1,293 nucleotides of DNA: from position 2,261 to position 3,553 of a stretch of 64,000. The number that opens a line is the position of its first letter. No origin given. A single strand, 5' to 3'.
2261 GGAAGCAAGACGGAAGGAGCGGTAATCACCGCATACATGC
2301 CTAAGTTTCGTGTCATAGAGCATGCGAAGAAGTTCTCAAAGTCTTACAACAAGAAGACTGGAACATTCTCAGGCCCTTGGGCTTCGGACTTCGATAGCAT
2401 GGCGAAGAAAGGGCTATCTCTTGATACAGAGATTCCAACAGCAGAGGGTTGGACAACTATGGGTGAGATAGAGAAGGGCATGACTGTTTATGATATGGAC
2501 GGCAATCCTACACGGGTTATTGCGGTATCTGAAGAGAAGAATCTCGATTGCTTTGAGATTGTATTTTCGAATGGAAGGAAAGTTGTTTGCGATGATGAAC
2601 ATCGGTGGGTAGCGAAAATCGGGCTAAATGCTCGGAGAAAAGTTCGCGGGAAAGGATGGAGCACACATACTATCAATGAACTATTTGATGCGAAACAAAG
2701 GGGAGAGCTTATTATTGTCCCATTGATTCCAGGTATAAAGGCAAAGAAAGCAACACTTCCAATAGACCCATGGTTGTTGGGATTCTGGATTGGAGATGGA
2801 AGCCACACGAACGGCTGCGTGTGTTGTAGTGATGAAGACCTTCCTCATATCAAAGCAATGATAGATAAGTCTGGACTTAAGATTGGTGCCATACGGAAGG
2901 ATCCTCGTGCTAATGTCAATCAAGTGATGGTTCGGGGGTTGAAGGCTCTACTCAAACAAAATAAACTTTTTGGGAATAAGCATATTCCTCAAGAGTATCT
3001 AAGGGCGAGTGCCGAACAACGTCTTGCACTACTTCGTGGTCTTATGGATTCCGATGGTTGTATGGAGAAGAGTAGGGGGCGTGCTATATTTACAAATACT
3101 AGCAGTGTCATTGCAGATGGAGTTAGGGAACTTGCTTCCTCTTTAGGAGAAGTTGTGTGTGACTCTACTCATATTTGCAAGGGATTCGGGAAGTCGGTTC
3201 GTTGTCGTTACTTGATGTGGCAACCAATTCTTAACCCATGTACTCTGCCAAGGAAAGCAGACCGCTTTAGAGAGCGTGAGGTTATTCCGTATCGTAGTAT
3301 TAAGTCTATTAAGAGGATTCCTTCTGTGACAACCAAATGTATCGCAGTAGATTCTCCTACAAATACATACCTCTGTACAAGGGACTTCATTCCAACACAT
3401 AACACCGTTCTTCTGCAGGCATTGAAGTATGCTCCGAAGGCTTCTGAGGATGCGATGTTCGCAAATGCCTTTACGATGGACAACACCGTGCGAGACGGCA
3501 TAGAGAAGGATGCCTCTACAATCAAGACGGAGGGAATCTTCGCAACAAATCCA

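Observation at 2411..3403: Intein with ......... homing endonuclease inside the RecT recombinase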

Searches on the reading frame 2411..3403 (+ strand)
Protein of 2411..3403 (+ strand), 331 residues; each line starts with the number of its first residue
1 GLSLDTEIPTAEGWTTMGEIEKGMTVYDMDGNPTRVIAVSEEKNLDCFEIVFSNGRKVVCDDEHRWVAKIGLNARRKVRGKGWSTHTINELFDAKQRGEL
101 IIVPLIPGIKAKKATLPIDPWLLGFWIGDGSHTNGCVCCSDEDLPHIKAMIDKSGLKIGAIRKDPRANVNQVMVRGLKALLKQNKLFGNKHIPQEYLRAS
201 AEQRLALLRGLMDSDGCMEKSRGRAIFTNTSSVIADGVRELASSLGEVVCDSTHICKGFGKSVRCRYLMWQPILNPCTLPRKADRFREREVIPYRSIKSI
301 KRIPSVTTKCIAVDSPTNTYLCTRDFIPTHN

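Call 4: search_protein_families(library=ncbifam, proteins=[window:2411-3403:+], max_evalue=1)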
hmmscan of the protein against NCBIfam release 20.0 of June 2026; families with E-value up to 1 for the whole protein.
window:2411-3403:+ (331 aa): 3 families
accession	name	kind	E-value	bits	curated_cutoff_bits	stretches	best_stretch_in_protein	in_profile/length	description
NF045703.1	rSAM_Tes_intein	exception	0.0005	18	1700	1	122-241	374-499/1040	tetraether lipid synthase Tes, intein-containing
NF011491.0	PRK14898.1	equivalog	0.022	12.8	783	1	117-241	240-374/860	DNA-directed RNA polymerase subunit A''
NF005852.0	PRK07773.1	equivalog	0.13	10.5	780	1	189-246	597-659/886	replicative DNA helicase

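Call 7: search_protein_families(library=pfam, proteins=[window:2411-3403:+], max_evalue=10)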
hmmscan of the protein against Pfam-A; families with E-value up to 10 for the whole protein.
seq(331 aa): 3 families
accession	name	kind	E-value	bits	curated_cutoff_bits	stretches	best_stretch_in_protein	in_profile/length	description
PF14528.11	LAGLIDADG_3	-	2.2e-08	34.6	22.5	1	202-246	1-47/82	LAGLIDADG-like domain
PF05204.19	Hom_end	-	0.00078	20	21.1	1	192-246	2-57/110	Homing endonuclease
PF19374.4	DUF5949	-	0.15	12.2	22.7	1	85-207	4-120/167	Family of unknown function (DUF5949)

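Call 8: find_homologous_proteins(query=window:2411-3403:+)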
Query seq(331 aa) (331 aa): 557 proteins with E <= 0.001 among 1936 candidates; the best 120 are listed.
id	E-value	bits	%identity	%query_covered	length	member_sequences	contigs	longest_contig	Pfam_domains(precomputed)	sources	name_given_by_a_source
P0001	4.7e-107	376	52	100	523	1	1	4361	PF14528.12,PF03837.20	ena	-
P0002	4.6e-102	359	49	100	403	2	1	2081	PF14528.12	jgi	jgi:hypothetical protein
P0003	6.6e-98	346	48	100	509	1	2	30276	PF05204.20,PF03837.20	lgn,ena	-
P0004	4.1e-94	333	48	100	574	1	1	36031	PF14528.12,PF03837.20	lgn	-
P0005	7.1e-94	333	47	100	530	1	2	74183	PF14528.12,PF03837.20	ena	-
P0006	1.1e-89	319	46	100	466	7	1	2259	PF03837.20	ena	-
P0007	1.9e-88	315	48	100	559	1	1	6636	PF14528.12,PF03837.20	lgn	-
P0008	6.2e-82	293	48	90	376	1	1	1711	PF14528.12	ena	-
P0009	1.0e-81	293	43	100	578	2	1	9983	PF14528.12,PF03837.20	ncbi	-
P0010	3.2e-81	291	43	100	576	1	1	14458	PF05204.20,PF04098.22,PF14528.12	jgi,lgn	jgi:hypothetical protein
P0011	1.2e-80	289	45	93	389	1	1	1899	PF14528.12,PF03837.20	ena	-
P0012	9.1e-80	286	45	100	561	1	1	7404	PF14528.12,PF03837.20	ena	-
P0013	9.8e-75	270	43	100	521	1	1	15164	PF05204.20,PF14528.12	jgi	jgi:hypothetical protein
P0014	2.9e-73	265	44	100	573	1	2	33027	PF04098.22,PF14528.12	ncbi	-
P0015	4.5e-68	248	53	68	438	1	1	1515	PF03837.20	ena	-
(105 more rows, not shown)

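Call 26: search_solved_structures(query=window:2411-3403:+, max_evalue=1, show_alignments=3)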
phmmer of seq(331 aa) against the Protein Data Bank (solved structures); distinct sequences matched with E-value up to 1: 20.
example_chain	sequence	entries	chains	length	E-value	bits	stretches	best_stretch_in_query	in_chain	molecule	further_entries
6rix_A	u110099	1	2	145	2.7e-21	79.1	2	2-79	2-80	Replicative DNA helicase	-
6riy_A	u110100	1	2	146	1.3e-20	76.8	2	2-79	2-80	Replicative DNA helicase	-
6bs8_A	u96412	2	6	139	3e-20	75.6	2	2-80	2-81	Replicative DNA helicase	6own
6riz_A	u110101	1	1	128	0.0012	21.1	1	2-71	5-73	gp41-1 intein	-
1um2_A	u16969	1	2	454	0.0081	18.3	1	188-252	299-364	ENDONUCLEASE PI-SCEI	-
1dfa_A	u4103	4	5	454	0.0081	18.3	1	188-252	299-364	PI-SCEI ENDONUCLEASE | ENDONUCLEASE PI-SCEI | PI-SCEI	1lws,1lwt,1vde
1ef0_A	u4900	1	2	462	0.0084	18.3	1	188-252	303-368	PI-SCEI ENDONUCLEASE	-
1jva_A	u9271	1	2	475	0.0092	18.1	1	188-252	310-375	VMA1-DERIVED HOMING ENDONUCLEASE X10SSS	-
9cop_A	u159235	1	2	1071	0.02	17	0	188-252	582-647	V-type proton ATPase catalytic subunit A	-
6u90_A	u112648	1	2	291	0.022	16.9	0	262-318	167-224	DNA (cytosine-5)-methyltransferase 3B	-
6qaz_A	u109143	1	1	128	0.034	16.3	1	2-71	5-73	cyanophage-like gp41-1 intein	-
7v0e_A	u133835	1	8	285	0.036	16.2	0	262-316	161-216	DNA (cytosine-5)-methyltransferase 3B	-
6kda_A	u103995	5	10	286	0.037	16.2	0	262-316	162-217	DNA (cytosine-5)-methyltransferase 3B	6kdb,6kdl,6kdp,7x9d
6u8p_A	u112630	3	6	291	0.038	16.1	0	262-316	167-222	DNA (cytosine-5)-methyltransferase 3B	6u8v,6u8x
6kdt_A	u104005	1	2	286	0.051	15.7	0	262-316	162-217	DNA (cytosine-5)-methyltransferase 3B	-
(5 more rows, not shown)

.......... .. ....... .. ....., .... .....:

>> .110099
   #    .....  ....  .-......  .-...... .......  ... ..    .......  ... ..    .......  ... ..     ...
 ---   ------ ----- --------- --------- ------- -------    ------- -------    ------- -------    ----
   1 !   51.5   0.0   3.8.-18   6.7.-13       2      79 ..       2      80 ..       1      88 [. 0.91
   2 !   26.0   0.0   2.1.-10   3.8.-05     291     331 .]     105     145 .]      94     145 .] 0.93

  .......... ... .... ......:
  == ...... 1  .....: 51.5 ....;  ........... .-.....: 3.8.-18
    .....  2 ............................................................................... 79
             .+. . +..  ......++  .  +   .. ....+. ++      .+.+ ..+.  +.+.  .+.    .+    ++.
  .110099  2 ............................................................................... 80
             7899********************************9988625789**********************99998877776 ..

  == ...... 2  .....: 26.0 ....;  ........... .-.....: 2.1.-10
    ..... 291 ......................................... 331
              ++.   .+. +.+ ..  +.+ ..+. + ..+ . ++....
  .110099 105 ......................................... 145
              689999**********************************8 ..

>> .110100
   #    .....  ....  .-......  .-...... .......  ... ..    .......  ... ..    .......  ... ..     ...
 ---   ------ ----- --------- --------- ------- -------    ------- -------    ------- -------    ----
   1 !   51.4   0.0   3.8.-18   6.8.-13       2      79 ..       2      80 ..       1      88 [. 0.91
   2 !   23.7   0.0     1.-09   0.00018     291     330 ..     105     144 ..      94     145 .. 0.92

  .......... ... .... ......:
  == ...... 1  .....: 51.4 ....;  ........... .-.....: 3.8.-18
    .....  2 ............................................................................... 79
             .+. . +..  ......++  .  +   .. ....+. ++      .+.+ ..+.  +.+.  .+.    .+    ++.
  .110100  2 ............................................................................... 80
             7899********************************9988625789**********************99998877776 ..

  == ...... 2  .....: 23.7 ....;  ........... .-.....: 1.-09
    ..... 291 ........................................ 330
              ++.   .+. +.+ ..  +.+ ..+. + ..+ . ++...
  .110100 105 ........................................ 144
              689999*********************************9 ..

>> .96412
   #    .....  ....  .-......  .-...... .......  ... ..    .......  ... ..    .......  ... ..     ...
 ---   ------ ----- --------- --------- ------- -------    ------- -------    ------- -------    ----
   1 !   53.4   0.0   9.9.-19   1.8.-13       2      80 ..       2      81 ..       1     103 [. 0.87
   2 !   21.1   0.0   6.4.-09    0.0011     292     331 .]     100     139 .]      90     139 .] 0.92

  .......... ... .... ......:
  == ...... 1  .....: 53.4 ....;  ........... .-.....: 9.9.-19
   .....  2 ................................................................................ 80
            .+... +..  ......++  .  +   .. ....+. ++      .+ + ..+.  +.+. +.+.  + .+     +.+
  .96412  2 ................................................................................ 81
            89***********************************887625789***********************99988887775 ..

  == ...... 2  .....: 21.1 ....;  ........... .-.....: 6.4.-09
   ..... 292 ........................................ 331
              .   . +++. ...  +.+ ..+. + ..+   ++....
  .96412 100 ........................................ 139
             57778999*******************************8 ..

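Call 41: predict_structure(alignment_id=A1)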
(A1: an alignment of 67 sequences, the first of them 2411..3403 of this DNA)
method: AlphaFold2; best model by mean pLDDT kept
length: 331 residues; sequences in the alignment: 67
mean_pLDDT: 97.1   pTM: 0.93
mean pLDDT of the five models: 97.1, 96.8, 96.8, 96.7, 96.7
residues with pLDDT >= 90: 319; 70-90: 12; 50-70: 0; < 50: 0
segments of 3 or more residues with pLDDT < 50: none
pLDDT, mean of each block of 10 residues (from residue 1): 98 97 98 98 98 97 98 90 96 98 97 98 98 97 98 98 96 98 97 98 99 98 97 98 97 95 98 97 95 94 98 98 97 89
secondary structure, 60 per line:
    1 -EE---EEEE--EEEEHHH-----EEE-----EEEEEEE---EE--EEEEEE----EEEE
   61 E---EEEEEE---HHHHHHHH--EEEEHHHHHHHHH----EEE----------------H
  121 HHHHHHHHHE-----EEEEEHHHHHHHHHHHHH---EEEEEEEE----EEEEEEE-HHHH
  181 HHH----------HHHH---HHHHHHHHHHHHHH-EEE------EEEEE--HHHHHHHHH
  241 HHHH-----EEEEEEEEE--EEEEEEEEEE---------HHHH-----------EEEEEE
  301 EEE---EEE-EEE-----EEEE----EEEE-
elements in order: E7-10 E13-16 E25-27 E33-39 E47-52 E57-61 E65-70 H74-81 E84-87 H88-96 E101-103 H120-129 E136-140 H141-153 E157-164 E169-175 H177-183 H194-197 H201-214 E216-218 E225-229 H232-244 E250-258 E261-270 H280-283 E295-303 E307-309 E311-313 E319-322 E327-330

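Call 44: fold_search(model_id=the predicted structure, library=pdb)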
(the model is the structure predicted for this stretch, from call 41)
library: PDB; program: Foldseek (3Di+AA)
matches with E <= 10: 551; with E <= 0.001: 60
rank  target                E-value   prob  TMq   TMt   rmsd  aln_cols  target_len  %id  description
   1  1ef0_A                7.0e-20  1.00  0.77  0.62   5.5       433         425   18  CRYSTAL STRUCTURE OF PI-SCEI MINIPRECURSOR (released 2000-06-07)
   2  1vde_B                1.7e-19  1.00  0.79  0.63   4.6       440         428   17  PI-SCEI, A HOMING ENDONUCLEASE WITH PROTEIN SPLICING ACTIVITY (released 1998-04-08)
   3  1vde_A                2.5e-19  1.00  0.78  0.62   4.6       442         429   17  PI-SCEI, A HOMING ENDONUCLEASE WITH PROTEIN SPLICING ACTIVITY (released 1998-04-08)
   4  1lws_A                6.8e-18  1.00  0.78  0.62   4.6       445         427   17  Crystal structure of the intein homing endonuclease PI-SceI bound to its recognition sequence (released 2002-09-27)
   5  1jva_B                8.5e-18  1.00  0.79  0.62   4.9       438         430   18  CRYSTAL STRUCTURE OF THE VMA1-DERIVED ENDONUCLEASE BEARING THE N AND C EXTEIN PROPEPTIDES (released 2002-08-29)
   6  1um2_B                8.5e-18  1.00  0.74  0.60   8.5       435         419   18  Crystal Structure of the Vma1-Derived Endonuclease with the Ligated Extein Segment (released 2004-09-22)
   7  1dfa                  1.1e-17  1.00  0.72  0.60   6.5       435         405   17  CRYSTAL STRUCTURE OF PI-SCEI IN C2 SPACE GROUP (released 1999-12-08)
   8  1lwt_A                1.6e-17  1.00  0.77  0.58   4.9       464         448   17  Crystal structure of the intein homing endonuclease PI-SceI bound to its substrate DNA (Ca2+ free) (released 2002-09-27)
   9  1jva_A                2.2e-16  1.00  0.76  0.61   5.3       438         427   17  CRYSTAL STRUCTURE OF THE VMA1-DERIVED ENDONUCLEASE BEARING THE N AND C EXTEIN PROPEPTIDES (released 2002-08-29)
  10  7qsu                  4.4e-16  1.00  0.65  0.60   6.0       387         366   18  Crystal structure of homing endonuclease-associated TliVMA intein (C1A, d333-339) (released 2022-03-30)
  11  1ef0_B                8.2e-16  1.00  0.74  0.64   5.2       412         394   19  CRYSTAL STRUCTURE OF PI-SCEI MINIPRECURSOR (released 2000-06-07)
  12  1um2_A                1.3e-15  1.00  0.75  0.61   4.9       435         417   17  Crystal Structure of the Vma1-Derived Endonuclease with the Ligated Extein Segment (released 2004-09-22)
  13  7qss                  9.8e-14  1.00  0.66  0.53   5.8       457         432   15  Crystal structure of homing endonuclease-associated TliVMA intein (C1A) (released 2022-03-30)
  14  7qst                  4.9e-13  1.00  0.60  0.56   8.6       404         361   17  Crystal structure of homing endonuclease-associated PhoVMA intein (C1A) (released 2022-03-30)
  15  1dq3                  1.1e-11  1.00  0.72  0.54   5.5       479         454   13  CRYSTAL STRUCTURE OF AN ARCHAEAL INTEIN-ENCODED HOMING ENDONUCLEASE PI-PFUI (released 2000-07-05)
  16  6bs8_C                2.0e-08  1.00  0.33  0.85  13.7       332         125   14  The class 3 DnaB intein from Mycobacterium smegmatis (released 2018-11-21)
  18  6rix_B                6.2e-08  1.00  0.34  0.83   8.2       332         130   14  Crystal structure of MchDnaB-1 intein (released 2020-05-13)
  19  6bs8_A                6.5e-08  1.00  0.34  0.87  10.1       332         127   14  The class 3 DnaB intein from Mycobacterium smegmatis (released 2018-11-21)
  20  6bs8_B                7.3e-08  1.00  0.33  0.84  11.6       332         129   14  The class 3 DnaB intein from Mycobacterium smegmatis (released 2018-11-21)
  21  6rix_A                7.3e-08  1.00  0.32  0.80  15.2       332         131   15  Crystal structure of MchDnaB-1 intein (released 2020-05-13)
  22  6riy_A                8.7e-08  1.00  0.32  0.80  11.6       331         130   14  Crystal structure of MchDnaB-1 intein (N145AA) (released 2020-05-13)
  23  6riy_B                9.7e-08  1.00  0.32  0.79  12.9       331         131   14  Crystal structure of MchDnaB-1 intein (N145AA) (released 2020-05-13)
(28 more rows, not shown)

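Call 54: search_dna_similar(query=window:2411-3403:+, collection=phages, mode=protein, max_rows=40, max_evalue=1e-10)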
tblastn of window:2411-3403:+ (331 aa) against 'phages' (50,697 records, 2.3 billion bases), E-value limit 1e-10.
Records with a match: 669; places in all: 684; records where one place covers at least 80% of the query: 595.
Best place of each record, by identity: <60% 669.
By first word of the organism name: Mycobacterium 300; Salmonella 66; Vibrio 62; Stx2a-converting 49; Escherichia 25; Klebsiella 21; Pseudomonas 16; Aeromonas 16; Gordonia 15; Enterococcus 14; and 37 more.
By host as written in the record: Mycobacterium smegmatis mc2 155 230; - 112; Mycobacterium smegmatis mc#155 34; Gordonia terrae 3612 11; Mycobacterium smegmatis mc2155 11; Salmonella enterica subsp. enterica serovar Enteritidis 11; Mycobacterium sp. 9; Escherichia coli 9; and 126 more.
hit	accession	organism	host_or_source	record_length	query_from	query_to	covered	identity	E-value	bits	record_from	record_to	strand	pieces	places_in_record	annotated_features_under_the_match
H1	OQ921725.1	Streptomyces phage Frankenweenie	Streptomyces scabiei RL-34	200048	1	331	100%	37.9%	5e-56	201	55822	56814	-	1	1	79: exonuclease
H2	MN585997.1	Mycobacterium phage Traft412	Mycobacterium smegmatis mc2 155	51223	1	331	100%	37.8%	1e-59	211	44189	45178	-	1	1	72: Cas4 family exonuclease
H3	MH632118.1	Mycobacterium phage Zeeculate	Mycobacterium smegmatis mc2 155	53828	1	331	100%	37.8%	4e-59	210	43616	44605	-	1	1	67: RecB-like exonuclease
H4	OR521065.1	Mycobacterium phage Dexes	Mycobacterium smegmatis mc2 155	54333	1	331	100%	37.8%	4e-59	210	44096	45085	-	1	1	69: Cas4 exonuclease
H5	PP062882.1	Mycobacterium phage DiMaria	Mycobacterium smegmatis mc^2 155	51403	1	331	100%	37.8%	6e-59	210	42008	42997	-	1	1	RecB-like exonuclease/helicase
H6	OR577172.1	Pseudomonas phage Rollin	Pseudomonas aeruginosa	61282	1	331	100%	37.1%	3e-57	205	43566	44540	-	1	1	hypothetical protein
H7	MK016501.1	Mycobacterium phage Nebkiss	Mycobacterium smegmatis mc2 155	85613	1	331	100%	36.0%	5e-49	181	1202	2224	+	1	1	2: terminase large subunit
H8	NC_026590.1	Mycobacterium phage Gaia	Mycobacterium smegmatis mc2 155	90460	1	331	100%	36.0%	5e-49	181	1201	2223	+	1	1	2: exonuclease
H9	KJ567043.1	Mycobacterium phage Gaia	Mycobacterium smegmatis mc2 155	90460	1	331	100%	36.0%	5e-49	181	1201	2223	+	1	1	2: terminase large subunit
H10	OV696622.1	Brevibacterium phage Rousseau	French washed-rind cheese surface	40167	2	331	100%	35.4%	9e-53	192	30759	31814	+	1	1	DnaB-like replicative helicase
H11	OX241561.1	Vibrio phage 489E54-1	Seawater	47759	1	331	100%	34.6%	1e-49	182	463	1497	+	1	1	putative terminase large subunit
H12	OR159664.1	Gordonia Phage JonJames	Gordonia terrae 3612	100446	1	331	100%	34.3%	1e-50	186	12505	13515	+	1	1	30: terminase large subunit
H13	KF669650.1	Clavibacter phage CN1A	Clavibacter michiganensis CN18-4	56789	2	331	100%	34.0%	8e-45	169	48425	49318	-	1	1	terminase large subunit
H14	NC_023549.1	Clavibacter phage CN1A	Clavibacter michiganensis CN18-4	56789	2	331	100%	34.0%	8e-45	169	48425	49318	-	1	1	exonuclease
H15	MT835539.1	Bacteriophage sp.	human fecal samples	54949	1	331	100%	33.5%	1e-43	165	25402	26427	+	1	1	record has no annotation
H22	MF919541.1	Mycobacterium phage YassJohnny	Mycobacterium smegmatis mc2 155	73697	1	331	100%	32.9%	3e-43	164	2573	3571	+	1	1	terminase large subunit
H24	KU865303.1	Mycobacterium phage TeardropMSU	Mycobacterium smegmatis mc2 155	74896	1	331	100%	32.9%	3e-43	164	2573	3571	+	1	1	8: terminase large subunit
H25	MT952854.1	Mycobacterium phage Miniwave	Mycobacterium smegmatis mc2 155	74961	1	331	100%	32.9%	3e-43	164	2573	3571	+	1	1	9: terminase large subunit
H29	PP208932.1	Mycobacterium phage SophKB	Mycobacterium smegmatis mc#155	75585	1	331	100%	32.9%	3e-43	164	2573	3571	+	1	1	9: terminase large subunit and homing endonuclease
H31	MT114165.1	Mycobacterium phage BadStone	Mycobacterium smegamtis mc2 155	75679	1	331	100%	32.9%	3e-43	164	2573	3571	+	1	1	8: terminase large subunit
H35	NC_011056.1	Mycobacterium phage Kostya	Mycobacterium sp.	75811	1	331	100%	32.9%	3e-43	164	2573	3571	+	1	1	exonuclease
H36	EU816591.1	Mycobacterium phage Kostya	Mycobacterium sp.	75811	1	331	100%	32.9%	3e-43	164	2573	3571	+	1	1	terminase large subunit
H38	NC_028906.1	Mycobacterium phage Toto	Mycobacterium smegmatis mc2 155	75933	1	331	100%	32.9%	3e-43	164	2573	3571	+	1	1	9: exonuclease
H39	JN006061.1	Mycobacterium phage Toto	Mycobacterium smegmatis mc2 155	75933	1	331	100%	32.9%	3e-43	164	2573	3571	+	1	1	9: terminase large subunit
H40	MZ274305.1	Mycobacterium phage ShamWow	Mycobacterium smegmatis mc2 155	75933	1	331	100%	32.9%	3e-43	164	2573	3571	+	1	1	9: terminase large subunit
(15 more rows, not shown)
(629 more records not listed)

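Call 58: get_annotated_region(hit=H2, flank=600)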
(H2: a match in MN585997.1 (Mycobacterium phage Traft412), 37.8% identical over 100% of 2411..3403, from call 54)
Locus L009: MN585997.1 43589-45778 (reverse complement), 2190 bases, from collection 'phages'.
description: Mycobacterium phage Traft412, complete genome.
organism: Mycobacterium phage Traft412 (NCBI taxid 2656611)
taxonomy: Viruses; Duplodnaviria; Heunggongvirae; Uroviricota; Caudoviricetes; Fromanvirus
host: Mycobacterium smegmatis mc2 155; source: soil; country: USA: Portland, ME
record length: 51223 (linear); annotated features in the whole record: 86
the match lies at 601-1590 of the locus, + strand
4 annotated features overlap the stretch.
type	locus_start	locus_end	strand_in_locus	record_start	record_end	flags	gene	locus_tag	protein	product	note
CDS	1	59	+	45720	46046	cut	73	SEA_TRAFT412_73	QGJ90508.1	membrane protein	-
CDS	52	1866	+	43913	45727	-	72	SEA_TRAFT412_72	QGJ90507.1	Cas4 family exonuclease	-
CDS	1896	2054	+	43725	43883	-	71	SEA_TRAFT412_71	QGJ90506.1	hypothetical protein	-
CDS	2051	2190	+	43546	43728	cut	70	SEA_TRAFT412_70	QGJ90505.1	helix-turn-helix DNA binding domain protein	-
